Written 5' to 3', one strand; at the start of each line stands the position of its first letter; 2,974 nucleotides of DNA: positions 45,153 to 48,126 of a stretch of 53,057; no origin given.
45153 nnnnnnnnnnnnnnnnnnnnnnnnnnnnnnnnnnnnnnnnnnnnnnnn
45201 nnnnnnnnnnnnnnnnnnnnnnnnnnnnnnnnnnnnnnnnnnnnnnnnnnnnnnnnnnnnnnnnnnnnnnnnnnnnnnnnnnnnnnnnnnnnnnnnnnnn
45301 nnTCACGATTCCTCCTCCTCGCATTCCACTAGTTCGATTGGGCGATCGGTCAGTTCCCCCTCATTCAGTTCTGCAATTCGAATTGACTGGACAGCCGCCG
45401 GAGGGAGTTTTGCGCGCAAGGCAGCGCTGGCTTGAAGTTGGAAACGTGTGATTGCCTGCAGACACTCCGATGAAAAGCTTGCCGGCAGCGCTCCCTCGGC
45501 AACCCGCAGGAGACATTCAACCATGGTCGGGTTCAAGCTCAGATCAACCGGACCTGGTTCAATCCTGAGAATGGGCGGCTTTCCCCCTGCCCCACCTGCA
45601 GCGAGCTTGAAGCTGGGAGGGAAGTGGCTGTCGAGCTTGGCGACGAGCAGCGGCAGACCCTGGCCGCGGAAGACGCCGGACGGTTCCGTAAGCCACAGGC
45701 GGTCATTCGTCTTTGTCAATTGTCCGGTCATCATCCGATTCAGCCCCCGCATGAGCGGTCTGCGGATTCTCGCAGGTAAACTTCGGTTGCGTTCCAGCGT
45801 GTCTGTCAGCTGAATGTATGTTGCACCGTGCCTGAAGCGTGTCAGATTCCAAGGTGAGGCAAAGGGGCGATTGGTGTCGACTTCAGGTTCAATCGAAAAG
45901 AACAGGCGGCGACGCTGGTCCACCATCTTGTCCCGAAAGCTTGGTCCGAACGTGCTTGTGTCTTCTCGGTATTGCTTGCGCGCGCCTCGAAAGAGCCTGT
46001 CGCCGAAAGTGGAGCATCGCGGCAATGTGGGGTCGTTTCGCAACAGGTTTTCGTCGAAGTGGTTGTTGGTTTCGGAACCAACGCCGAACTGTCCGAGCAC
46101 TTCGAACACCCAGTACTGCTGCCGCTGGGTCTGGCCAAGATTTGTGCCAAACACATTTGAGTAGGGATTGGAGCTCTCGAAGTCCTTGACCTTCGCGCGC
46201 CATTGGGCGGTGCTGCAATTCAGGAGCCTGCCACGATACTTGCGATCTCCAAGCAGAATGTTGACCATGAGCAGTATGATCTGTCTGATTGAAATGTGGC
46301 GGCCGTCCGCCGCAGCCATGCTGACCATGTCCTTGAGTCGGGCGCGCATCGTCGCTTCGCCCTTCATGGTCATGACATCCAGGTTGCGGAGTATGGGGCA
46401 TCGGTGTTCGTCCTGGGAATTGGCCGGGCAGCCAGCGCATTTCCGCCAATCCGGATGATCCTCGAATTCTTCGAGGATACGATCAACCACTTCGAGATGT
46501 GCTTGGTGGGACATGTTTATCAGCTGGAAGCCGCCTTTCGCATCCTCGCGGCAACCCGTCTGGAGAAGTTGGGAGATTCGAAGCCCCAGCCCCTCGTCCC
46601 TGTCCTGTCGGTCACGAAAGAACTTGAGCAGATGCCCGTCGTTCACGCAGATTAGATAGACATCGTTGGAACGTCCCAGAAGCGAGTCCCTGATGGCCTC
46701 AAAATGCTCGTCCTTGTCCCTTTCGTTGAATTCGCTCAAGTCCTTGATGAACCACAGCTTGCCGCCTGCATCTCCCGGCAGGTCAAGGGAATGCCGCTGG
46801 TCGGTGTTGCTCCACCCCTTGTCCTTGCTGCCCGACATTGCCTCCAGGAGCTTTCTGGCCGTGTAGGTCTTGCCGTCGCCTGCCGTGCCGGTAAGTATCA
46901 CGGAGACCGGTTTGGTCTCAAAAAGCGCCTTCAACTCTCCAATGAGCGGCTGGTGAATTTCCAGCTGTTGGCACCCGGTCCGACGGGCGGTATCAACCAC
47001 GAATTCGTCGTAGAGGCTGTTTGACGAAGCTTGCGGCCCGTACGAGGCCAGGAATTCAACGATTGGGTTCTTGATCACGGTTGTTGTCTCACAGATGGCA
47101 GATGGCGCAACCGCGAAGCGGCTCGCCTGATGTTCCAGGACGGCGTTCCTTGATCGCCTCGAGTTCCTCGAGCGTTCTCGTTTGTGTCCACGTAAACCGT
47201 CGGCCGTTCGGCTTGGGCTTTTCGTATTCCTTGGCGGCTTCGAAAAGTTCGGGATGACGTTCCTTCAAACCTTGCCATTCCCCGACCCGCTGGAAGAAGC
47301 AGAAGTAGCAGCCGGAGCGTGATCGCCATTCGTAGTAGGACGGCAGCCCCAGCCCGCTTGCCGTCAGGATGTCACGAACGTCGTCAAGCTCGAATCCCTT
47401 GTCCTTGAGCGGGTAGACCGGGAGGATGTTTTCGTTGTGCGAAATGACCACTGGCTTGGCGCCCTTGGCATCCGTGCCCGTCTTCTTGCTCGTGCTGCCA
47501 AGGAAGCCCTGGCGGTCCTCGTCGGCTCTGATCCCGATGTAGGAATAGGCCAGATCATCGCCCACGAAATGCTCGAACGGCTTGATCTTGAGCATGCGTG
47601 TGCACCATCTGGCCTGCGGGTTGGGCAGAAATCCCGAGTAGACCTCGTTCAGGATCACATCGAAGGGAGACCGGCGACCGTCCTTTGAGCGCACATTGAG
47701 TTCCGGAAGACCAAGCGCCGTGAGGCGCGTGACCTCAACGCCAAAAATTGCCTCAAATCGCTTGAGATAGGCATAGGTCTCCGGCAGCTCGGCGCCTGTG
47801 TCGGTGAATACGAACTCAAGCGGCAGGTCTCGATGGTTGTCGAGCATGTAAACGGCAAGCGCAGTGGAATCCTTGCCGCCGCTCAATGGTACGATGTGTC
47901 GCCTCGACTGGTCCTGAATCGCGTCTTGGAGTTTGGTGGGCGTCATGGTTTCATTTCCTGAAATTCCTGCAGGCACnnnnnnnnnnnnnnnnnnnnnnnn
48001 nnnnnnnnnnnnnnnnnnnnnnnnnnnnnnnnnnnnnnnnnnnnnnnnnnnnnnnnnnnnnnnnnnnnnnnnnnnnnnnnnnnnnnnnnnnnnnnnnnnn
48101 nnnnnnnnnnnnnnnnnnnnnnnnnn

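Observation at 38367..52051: Six-gene translationally coupled operon: Ssp-type phosphorothioation writer (DUF4007 / big ATPase / PAPS reductase) plus DndFGH-type restriction trio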

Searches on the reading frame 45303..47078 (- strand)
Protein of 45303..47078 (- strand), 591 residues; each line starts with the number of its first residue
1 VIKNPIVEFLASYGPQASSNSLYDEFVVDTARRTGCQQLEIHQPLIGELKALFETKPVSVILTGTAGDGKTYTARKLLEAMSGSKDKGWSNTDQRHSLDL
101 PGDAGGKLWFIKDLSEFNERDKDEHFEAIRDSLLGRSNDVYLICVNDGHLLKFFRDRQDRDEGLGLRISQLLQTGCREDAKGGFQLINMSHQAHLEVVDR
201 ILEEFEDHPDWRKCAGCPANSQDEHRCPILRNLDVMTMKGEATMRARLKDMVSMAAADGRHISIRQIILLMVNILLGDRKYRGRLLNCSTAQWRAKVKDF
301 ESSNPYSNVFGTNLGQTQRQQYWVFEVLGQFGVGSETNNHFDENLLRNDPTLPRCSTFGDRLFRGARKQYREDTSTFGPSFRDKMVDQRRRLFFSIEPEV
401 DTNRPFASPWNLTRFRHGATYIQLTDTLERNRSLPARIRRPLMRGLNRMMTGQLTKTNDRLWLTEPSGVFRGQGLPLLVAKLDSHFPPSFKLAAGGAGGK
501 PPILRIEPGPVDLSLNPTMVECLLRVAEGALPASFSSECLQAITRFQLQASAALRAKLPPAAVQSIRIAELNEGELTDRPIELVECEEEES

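Call 3: search_protein_families(library=pfam, proteins=[window:45303-47078:-], max_evalue=0.01)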
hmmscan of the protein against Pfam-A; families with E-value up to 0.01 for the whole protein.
window:45303-47078:- (591 aa): 0 families

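Call 4: search_protein_families(library=ncbifam, proteins=[window:45303-47078:-], max_evalue=0.01)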
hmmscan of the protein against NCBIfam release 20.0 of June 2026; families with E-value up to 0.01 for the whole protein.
window:45303-47078:- (591 aa): 0 families

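Call 5: search_protein_families(library=padloc, proteins=[window:45303-47078:-], max_evalue=0.01)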
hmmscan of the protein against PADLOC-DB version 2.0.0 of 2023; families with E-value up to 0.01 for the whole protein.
window:45303-47078:- (591 aa): 6 families
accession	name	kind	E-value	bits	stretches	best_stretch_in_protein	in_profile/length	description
PDLC02793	SspF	-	3.3e-136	453.1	1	7-555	1-567/600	SspF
PDLC02794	SspF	-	8.4e-55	184.5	1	7-546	1-564/572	SspF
PDLC02795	SspF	-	3.3e-46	156.1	1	4-481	1-462/560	SspF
PDLC02796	SspF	-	1.7e-33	114.4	1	4-464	1-445/525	SspF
PDLC02798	SspF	-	1.3e-29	101.2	1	6-342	7-345/607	SspF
PDLC02797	SspF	-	5e-19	66.1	1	4-347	3-358/568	SspF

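Call 14: search_solved_structures(query=window:45303-47078:-, max_evalue=0.01)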
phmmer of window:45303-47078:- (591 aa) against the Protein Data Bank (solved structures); distinct sequences matched with E-value up to 0.01: 0.

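Call 21: find_related_loci(query=window:45303-47078:-, collection=genome_contigs, flank=10000)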
Query window:45303-47078:- (591 aa) in genome_contigs; peptide patterns used: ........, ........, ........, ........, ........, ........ (x = any residue, [..] = any of these).
38 stretches matched a pattern, but none encodes a relative of the query by tblastn (E <= 1e-3).

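Call 79: search_dna_similar(query=window:45303-47078:-, collection=plasmids, mode=protein, max_rows=10)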
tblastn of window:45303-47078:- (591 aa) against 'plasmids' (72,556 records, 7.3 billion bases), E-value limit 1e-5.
Records with a match: 37; places in all: 37; records where one place covers at least 80% of the query: 33.
Best place of each record, by identity: <60% 37.
By first word of the organism name: Sphingomonas 4; Rhizobium 4; Agrobacterium 4; Sinorhizobium 3; Sphingobium 3; Candidatus 2; Rhizorhabdus 2; Aminobacter 2; Sphingopyxis 2; Paraburkholderia 2; and 9 more.
By predicted mobility (MOB-suite, as given by PLSDB): conjugative 17; non-mobilizable 15; mobilizable 5.
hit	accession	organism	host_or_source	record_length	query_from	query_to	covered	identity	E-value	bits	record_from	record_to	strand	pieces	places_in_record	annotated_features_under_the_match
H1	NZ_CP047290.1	Falsirhodobacter algicola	Grateloupia sp.,single cell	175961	1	554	94%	50.4%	4e-173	551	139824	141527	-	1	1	ATP-binding protein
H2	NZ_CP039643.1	Azospirillum sp. TSA2s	Soil,rice paddy soil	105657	1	583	99%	35.5%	1e-98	337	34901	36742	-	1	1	hypothetical protein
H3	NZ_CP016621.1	Microvirga ossetica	Vicia alpestris,cell culture,nodules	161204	1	585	99%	34.8%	8e-88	305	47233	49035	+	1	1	hypothetical protein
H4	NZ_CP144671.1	Sphingomonas sp. gentR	other,gentamicin working solution ...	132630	4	556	94%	35.1%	2e-79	280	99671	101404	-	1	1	hypothetical protein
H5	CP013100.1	Candidatus Tenderia electrophaga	mixed culture,Biocathode MCL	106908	4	549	92%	34.7%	3e-72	259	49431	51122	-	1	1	hypothetical protein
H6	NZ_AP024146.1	Methylobacterium indicum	-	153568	2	546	92%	34.7%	4e-82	288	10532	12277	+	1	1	hypothetical protein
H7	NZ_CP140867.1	Rhizobium leguminosarum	Trifolium pratense,whole organism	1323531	1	548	93%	33.3%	2e-75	268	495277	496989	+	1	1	record has no annotation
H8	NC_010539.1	Crocosphaera subtropica ATCC 51142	-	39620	3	583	98%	30.8%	8e-67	244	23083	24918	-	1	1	hypothetical protein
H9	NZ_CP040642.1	Agrobacterium sp. T29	Single strain culture,soil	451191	7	586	98%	29.7%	5e-51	197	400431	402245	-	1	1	hypothetical protein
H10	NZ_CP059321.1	Rhizorhabdus wittichii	Enrichment culture,Wastewater treatment ...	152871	7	583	91%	31.8%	7e-31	212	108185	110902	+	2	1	hypothetical protein (x2) | IS5 family transposase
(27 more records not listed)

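Call 81: get_annotated_region(hit=H1, flank=9000)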
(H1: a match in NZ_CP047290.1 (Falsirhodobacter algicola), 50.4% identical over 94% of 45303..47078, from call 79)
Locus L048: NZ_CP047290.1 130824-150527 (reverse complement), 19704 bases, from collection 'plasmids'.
description: Falsirhodobacter algicola strain PG104 plasmid unnamed1, complete sequence
organism: Falsirhodobacter algicola (NCBI taxid 2692330)
taxonomy: Bacteria; Pseudomonadota; Alphaproteobacteria; Rhodobacterales; Paracoccaceae; Falsirhodobacter; Falsirhodobacter algicola
host: -; source: Grateloupia sp.,single cell; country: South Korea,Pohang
typing (MOB-suite, as given by PLSDB): non-mobilizable
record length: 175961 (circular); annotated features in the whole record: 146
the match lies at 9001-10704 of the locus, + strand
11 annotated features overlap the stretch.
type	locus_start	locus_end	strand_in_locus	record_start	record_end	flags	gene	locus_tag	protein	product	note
CDS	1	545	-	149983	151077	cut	-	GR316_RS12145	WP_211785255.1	Fic family protein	-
CDS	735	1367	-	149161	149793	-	-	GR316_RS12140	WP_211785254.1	tyrosine-type recombinase/integrase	GO:0015074 - DNA integration [Evidence IEA]; GO:0006310 - DNA recombination [Evidence IEA]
CDS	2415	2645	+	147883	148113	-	-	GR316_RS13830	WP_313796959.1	hypothetical protein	-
CDS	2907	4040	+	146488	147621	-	-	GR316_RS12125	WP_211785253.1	cysteine desulfurase family protein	-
CDS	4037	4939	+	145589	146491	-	-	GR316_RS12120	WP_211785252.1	DUF4007 family protein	-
CDS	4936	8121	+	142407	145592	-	-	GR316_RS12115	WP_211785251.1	hypothetical protein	-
CDS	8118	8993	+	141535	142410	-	-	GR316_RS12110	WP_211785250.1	phosphoadenosine phosphosulfate reductase family protein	-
CDS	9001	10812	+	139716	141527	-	-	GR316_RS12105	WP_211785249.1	ATP-binding protein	-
CDS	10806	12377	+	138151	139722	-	-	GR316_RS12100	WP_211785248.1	hypothetical protein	-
CDS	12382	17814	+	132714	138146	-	-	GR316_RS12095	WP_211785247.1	FtsK/SpoIIIE domain-containing protein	-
CDS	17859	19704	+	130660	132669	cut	-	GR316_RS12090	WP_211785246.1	DNA phosphorothioation-associated putative methyltransferase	-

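Call 89: search_protein_families(library=pfam, proteins=[window:45303-47078:-], max_evalue=1)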
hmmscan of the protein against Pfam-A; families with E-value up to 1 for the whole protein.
window:45303-47078:- (591 aa): 8 families
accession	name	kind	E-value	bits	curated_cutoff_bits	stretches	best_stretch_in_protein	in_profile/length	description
PF06414.18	Zeta_toxin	-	0.011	15.6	22.3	1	55-82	14-41/199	Zeta toxin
PF20720.3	nSTAND3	-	0.021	14.9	27.2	1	59-83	19-43/155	Novel STAND NTPase 3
PF13191.12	AAA_16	-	0.035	15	32.6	1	49-84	12-51/167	AAA ATPase domain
PF25199.1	nSTAND_NTPase5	-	0.035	14.4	34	1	36-89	19-71/145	Novel STAND NTPase 5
PF13238.12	AAA_18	-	0.075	13.9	29.4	1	60-159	1-90/128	AAA domain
PF14532.12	Sigma54_activ_2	-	0.082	13.6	25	1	55-144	19-105/138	Sigma-54 interaction domain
PF13401.12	AAA_22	-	0.13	13.1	27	1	59-136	7-82/130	AAA domain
PF10412.15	TrwB_AAD_bind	-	0.17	11.2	20.5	1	59-86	17-44/387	Type IV secretion-system coupling protein DNA-binding domain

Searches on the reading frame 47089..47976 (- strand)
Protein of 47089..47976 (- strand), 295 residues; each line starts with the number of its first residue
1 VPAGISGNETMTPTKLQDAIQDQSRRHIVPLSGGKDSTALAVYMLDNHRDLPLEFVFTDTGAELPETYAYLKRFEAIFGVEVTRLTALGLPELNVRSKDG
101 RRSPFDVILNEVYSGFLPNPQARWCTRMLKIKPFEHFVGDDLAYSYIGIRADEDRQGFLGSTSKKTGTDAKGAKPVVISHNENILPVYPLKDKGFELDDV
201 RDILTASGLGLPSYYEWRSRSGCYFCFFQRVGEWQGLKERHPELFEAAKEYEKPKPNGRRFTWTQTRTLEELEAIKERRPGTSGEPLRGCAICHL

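Call 3: search_protein_families(library=pfam, proteins=[window:47089-47976:-], max_evalue=0.01)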
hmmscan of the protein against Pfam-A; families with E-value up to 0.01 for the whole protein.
window:47089-47976:- (295 aa): 1 family
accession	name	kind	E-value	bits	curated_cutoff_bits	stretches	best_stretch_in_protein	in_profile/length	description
PF01507.26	PAPS_reduct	-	4.8e-07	30.4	22.5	1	27-154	2-113/175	Phosphoadenosine phosphosulfate reductase domain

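Call 4: search_protein_families(library=ncbifam, proteins=[window:47089-47976:-], max_evalue=0.01)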
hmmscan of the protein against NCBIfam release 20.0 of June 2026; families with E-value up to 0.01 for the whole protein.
window:47089-47976:- (295 aa): 8 families
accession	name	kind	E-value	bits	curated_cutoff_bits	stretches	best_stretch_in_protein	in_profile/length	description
NF006351.0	PRK08576.1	equivalog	1.4e-13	50.3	290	1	22-241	234-416/436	hypothetical protein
NF010367.0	PRK13795.1-2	equivalog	4.6e-12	45.2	456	1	27-150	245-352/584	hypothetical protein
NF006327.0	PRK08557.1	equivalog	8.4e-11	41.3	366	1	28-251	185-379/415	hypothetical protein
NF010368.0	PRK13795.1-3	equivalog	2.2e-07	29.5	588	1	18-149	241-356/635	hypothetical protein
NF010369.0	PRK13795.1-4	equivalog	1.1e-06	27.2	1086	1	27-75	254-301/633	hypothetical protein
NF010366.0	PRK13795.1-1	equivalog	1.2e-06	27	745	1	29-249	271-466/667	hypothetical protein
NF005316.0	PRK06850.1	equivalog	1.6e-05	23.9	536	1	16-141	21-149/505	hypothetical protein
TIGR03183.1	DNA_S_dndC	equivalog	9.9e-05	21.4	290.4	1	17-141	6-133/447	DNA phosphorothioation system sulfurtransferase DndC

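Call 5: search_protein_families(library=padloc, proteins=[window:47089-47976:-], max_evalue=0.01)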
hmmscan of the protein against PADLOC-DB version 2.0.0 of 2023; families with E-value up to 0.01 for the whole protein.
window:47089-47976:- (295 aa): 4 families
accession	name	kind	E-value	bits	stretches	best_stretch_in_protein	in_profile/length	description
PDLC02782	SspD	-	3.8e-87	290.5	1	26-275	1-222/277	SspD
PDLC02662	DndC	-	6.3e-07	26.7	1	15-142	17-147/481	DndC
PDLC02661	DndC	-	7.4e-07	26.5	1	15-143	13-144/468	DndC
PDLC02510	BrxP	-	6.8e-05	19.3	1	21-75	129-183/779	BrxP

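Call 48: search_solved_structures(query=window:47089-47946:-, max_evalue=0.01)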
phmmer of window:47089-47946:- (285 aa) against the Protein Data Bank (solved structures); distinct sequences matched with E-value up to 0.01: 2.
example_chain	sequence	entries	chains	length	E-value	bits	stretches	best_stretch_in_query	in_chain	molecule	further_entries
21fy_C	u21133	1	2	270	1.2e-06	31.2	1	171-239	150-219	PptA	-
2der_A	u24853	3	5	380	0.0029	20.1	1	11-202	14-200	tRNA-specific 2-thiouridylase mnmA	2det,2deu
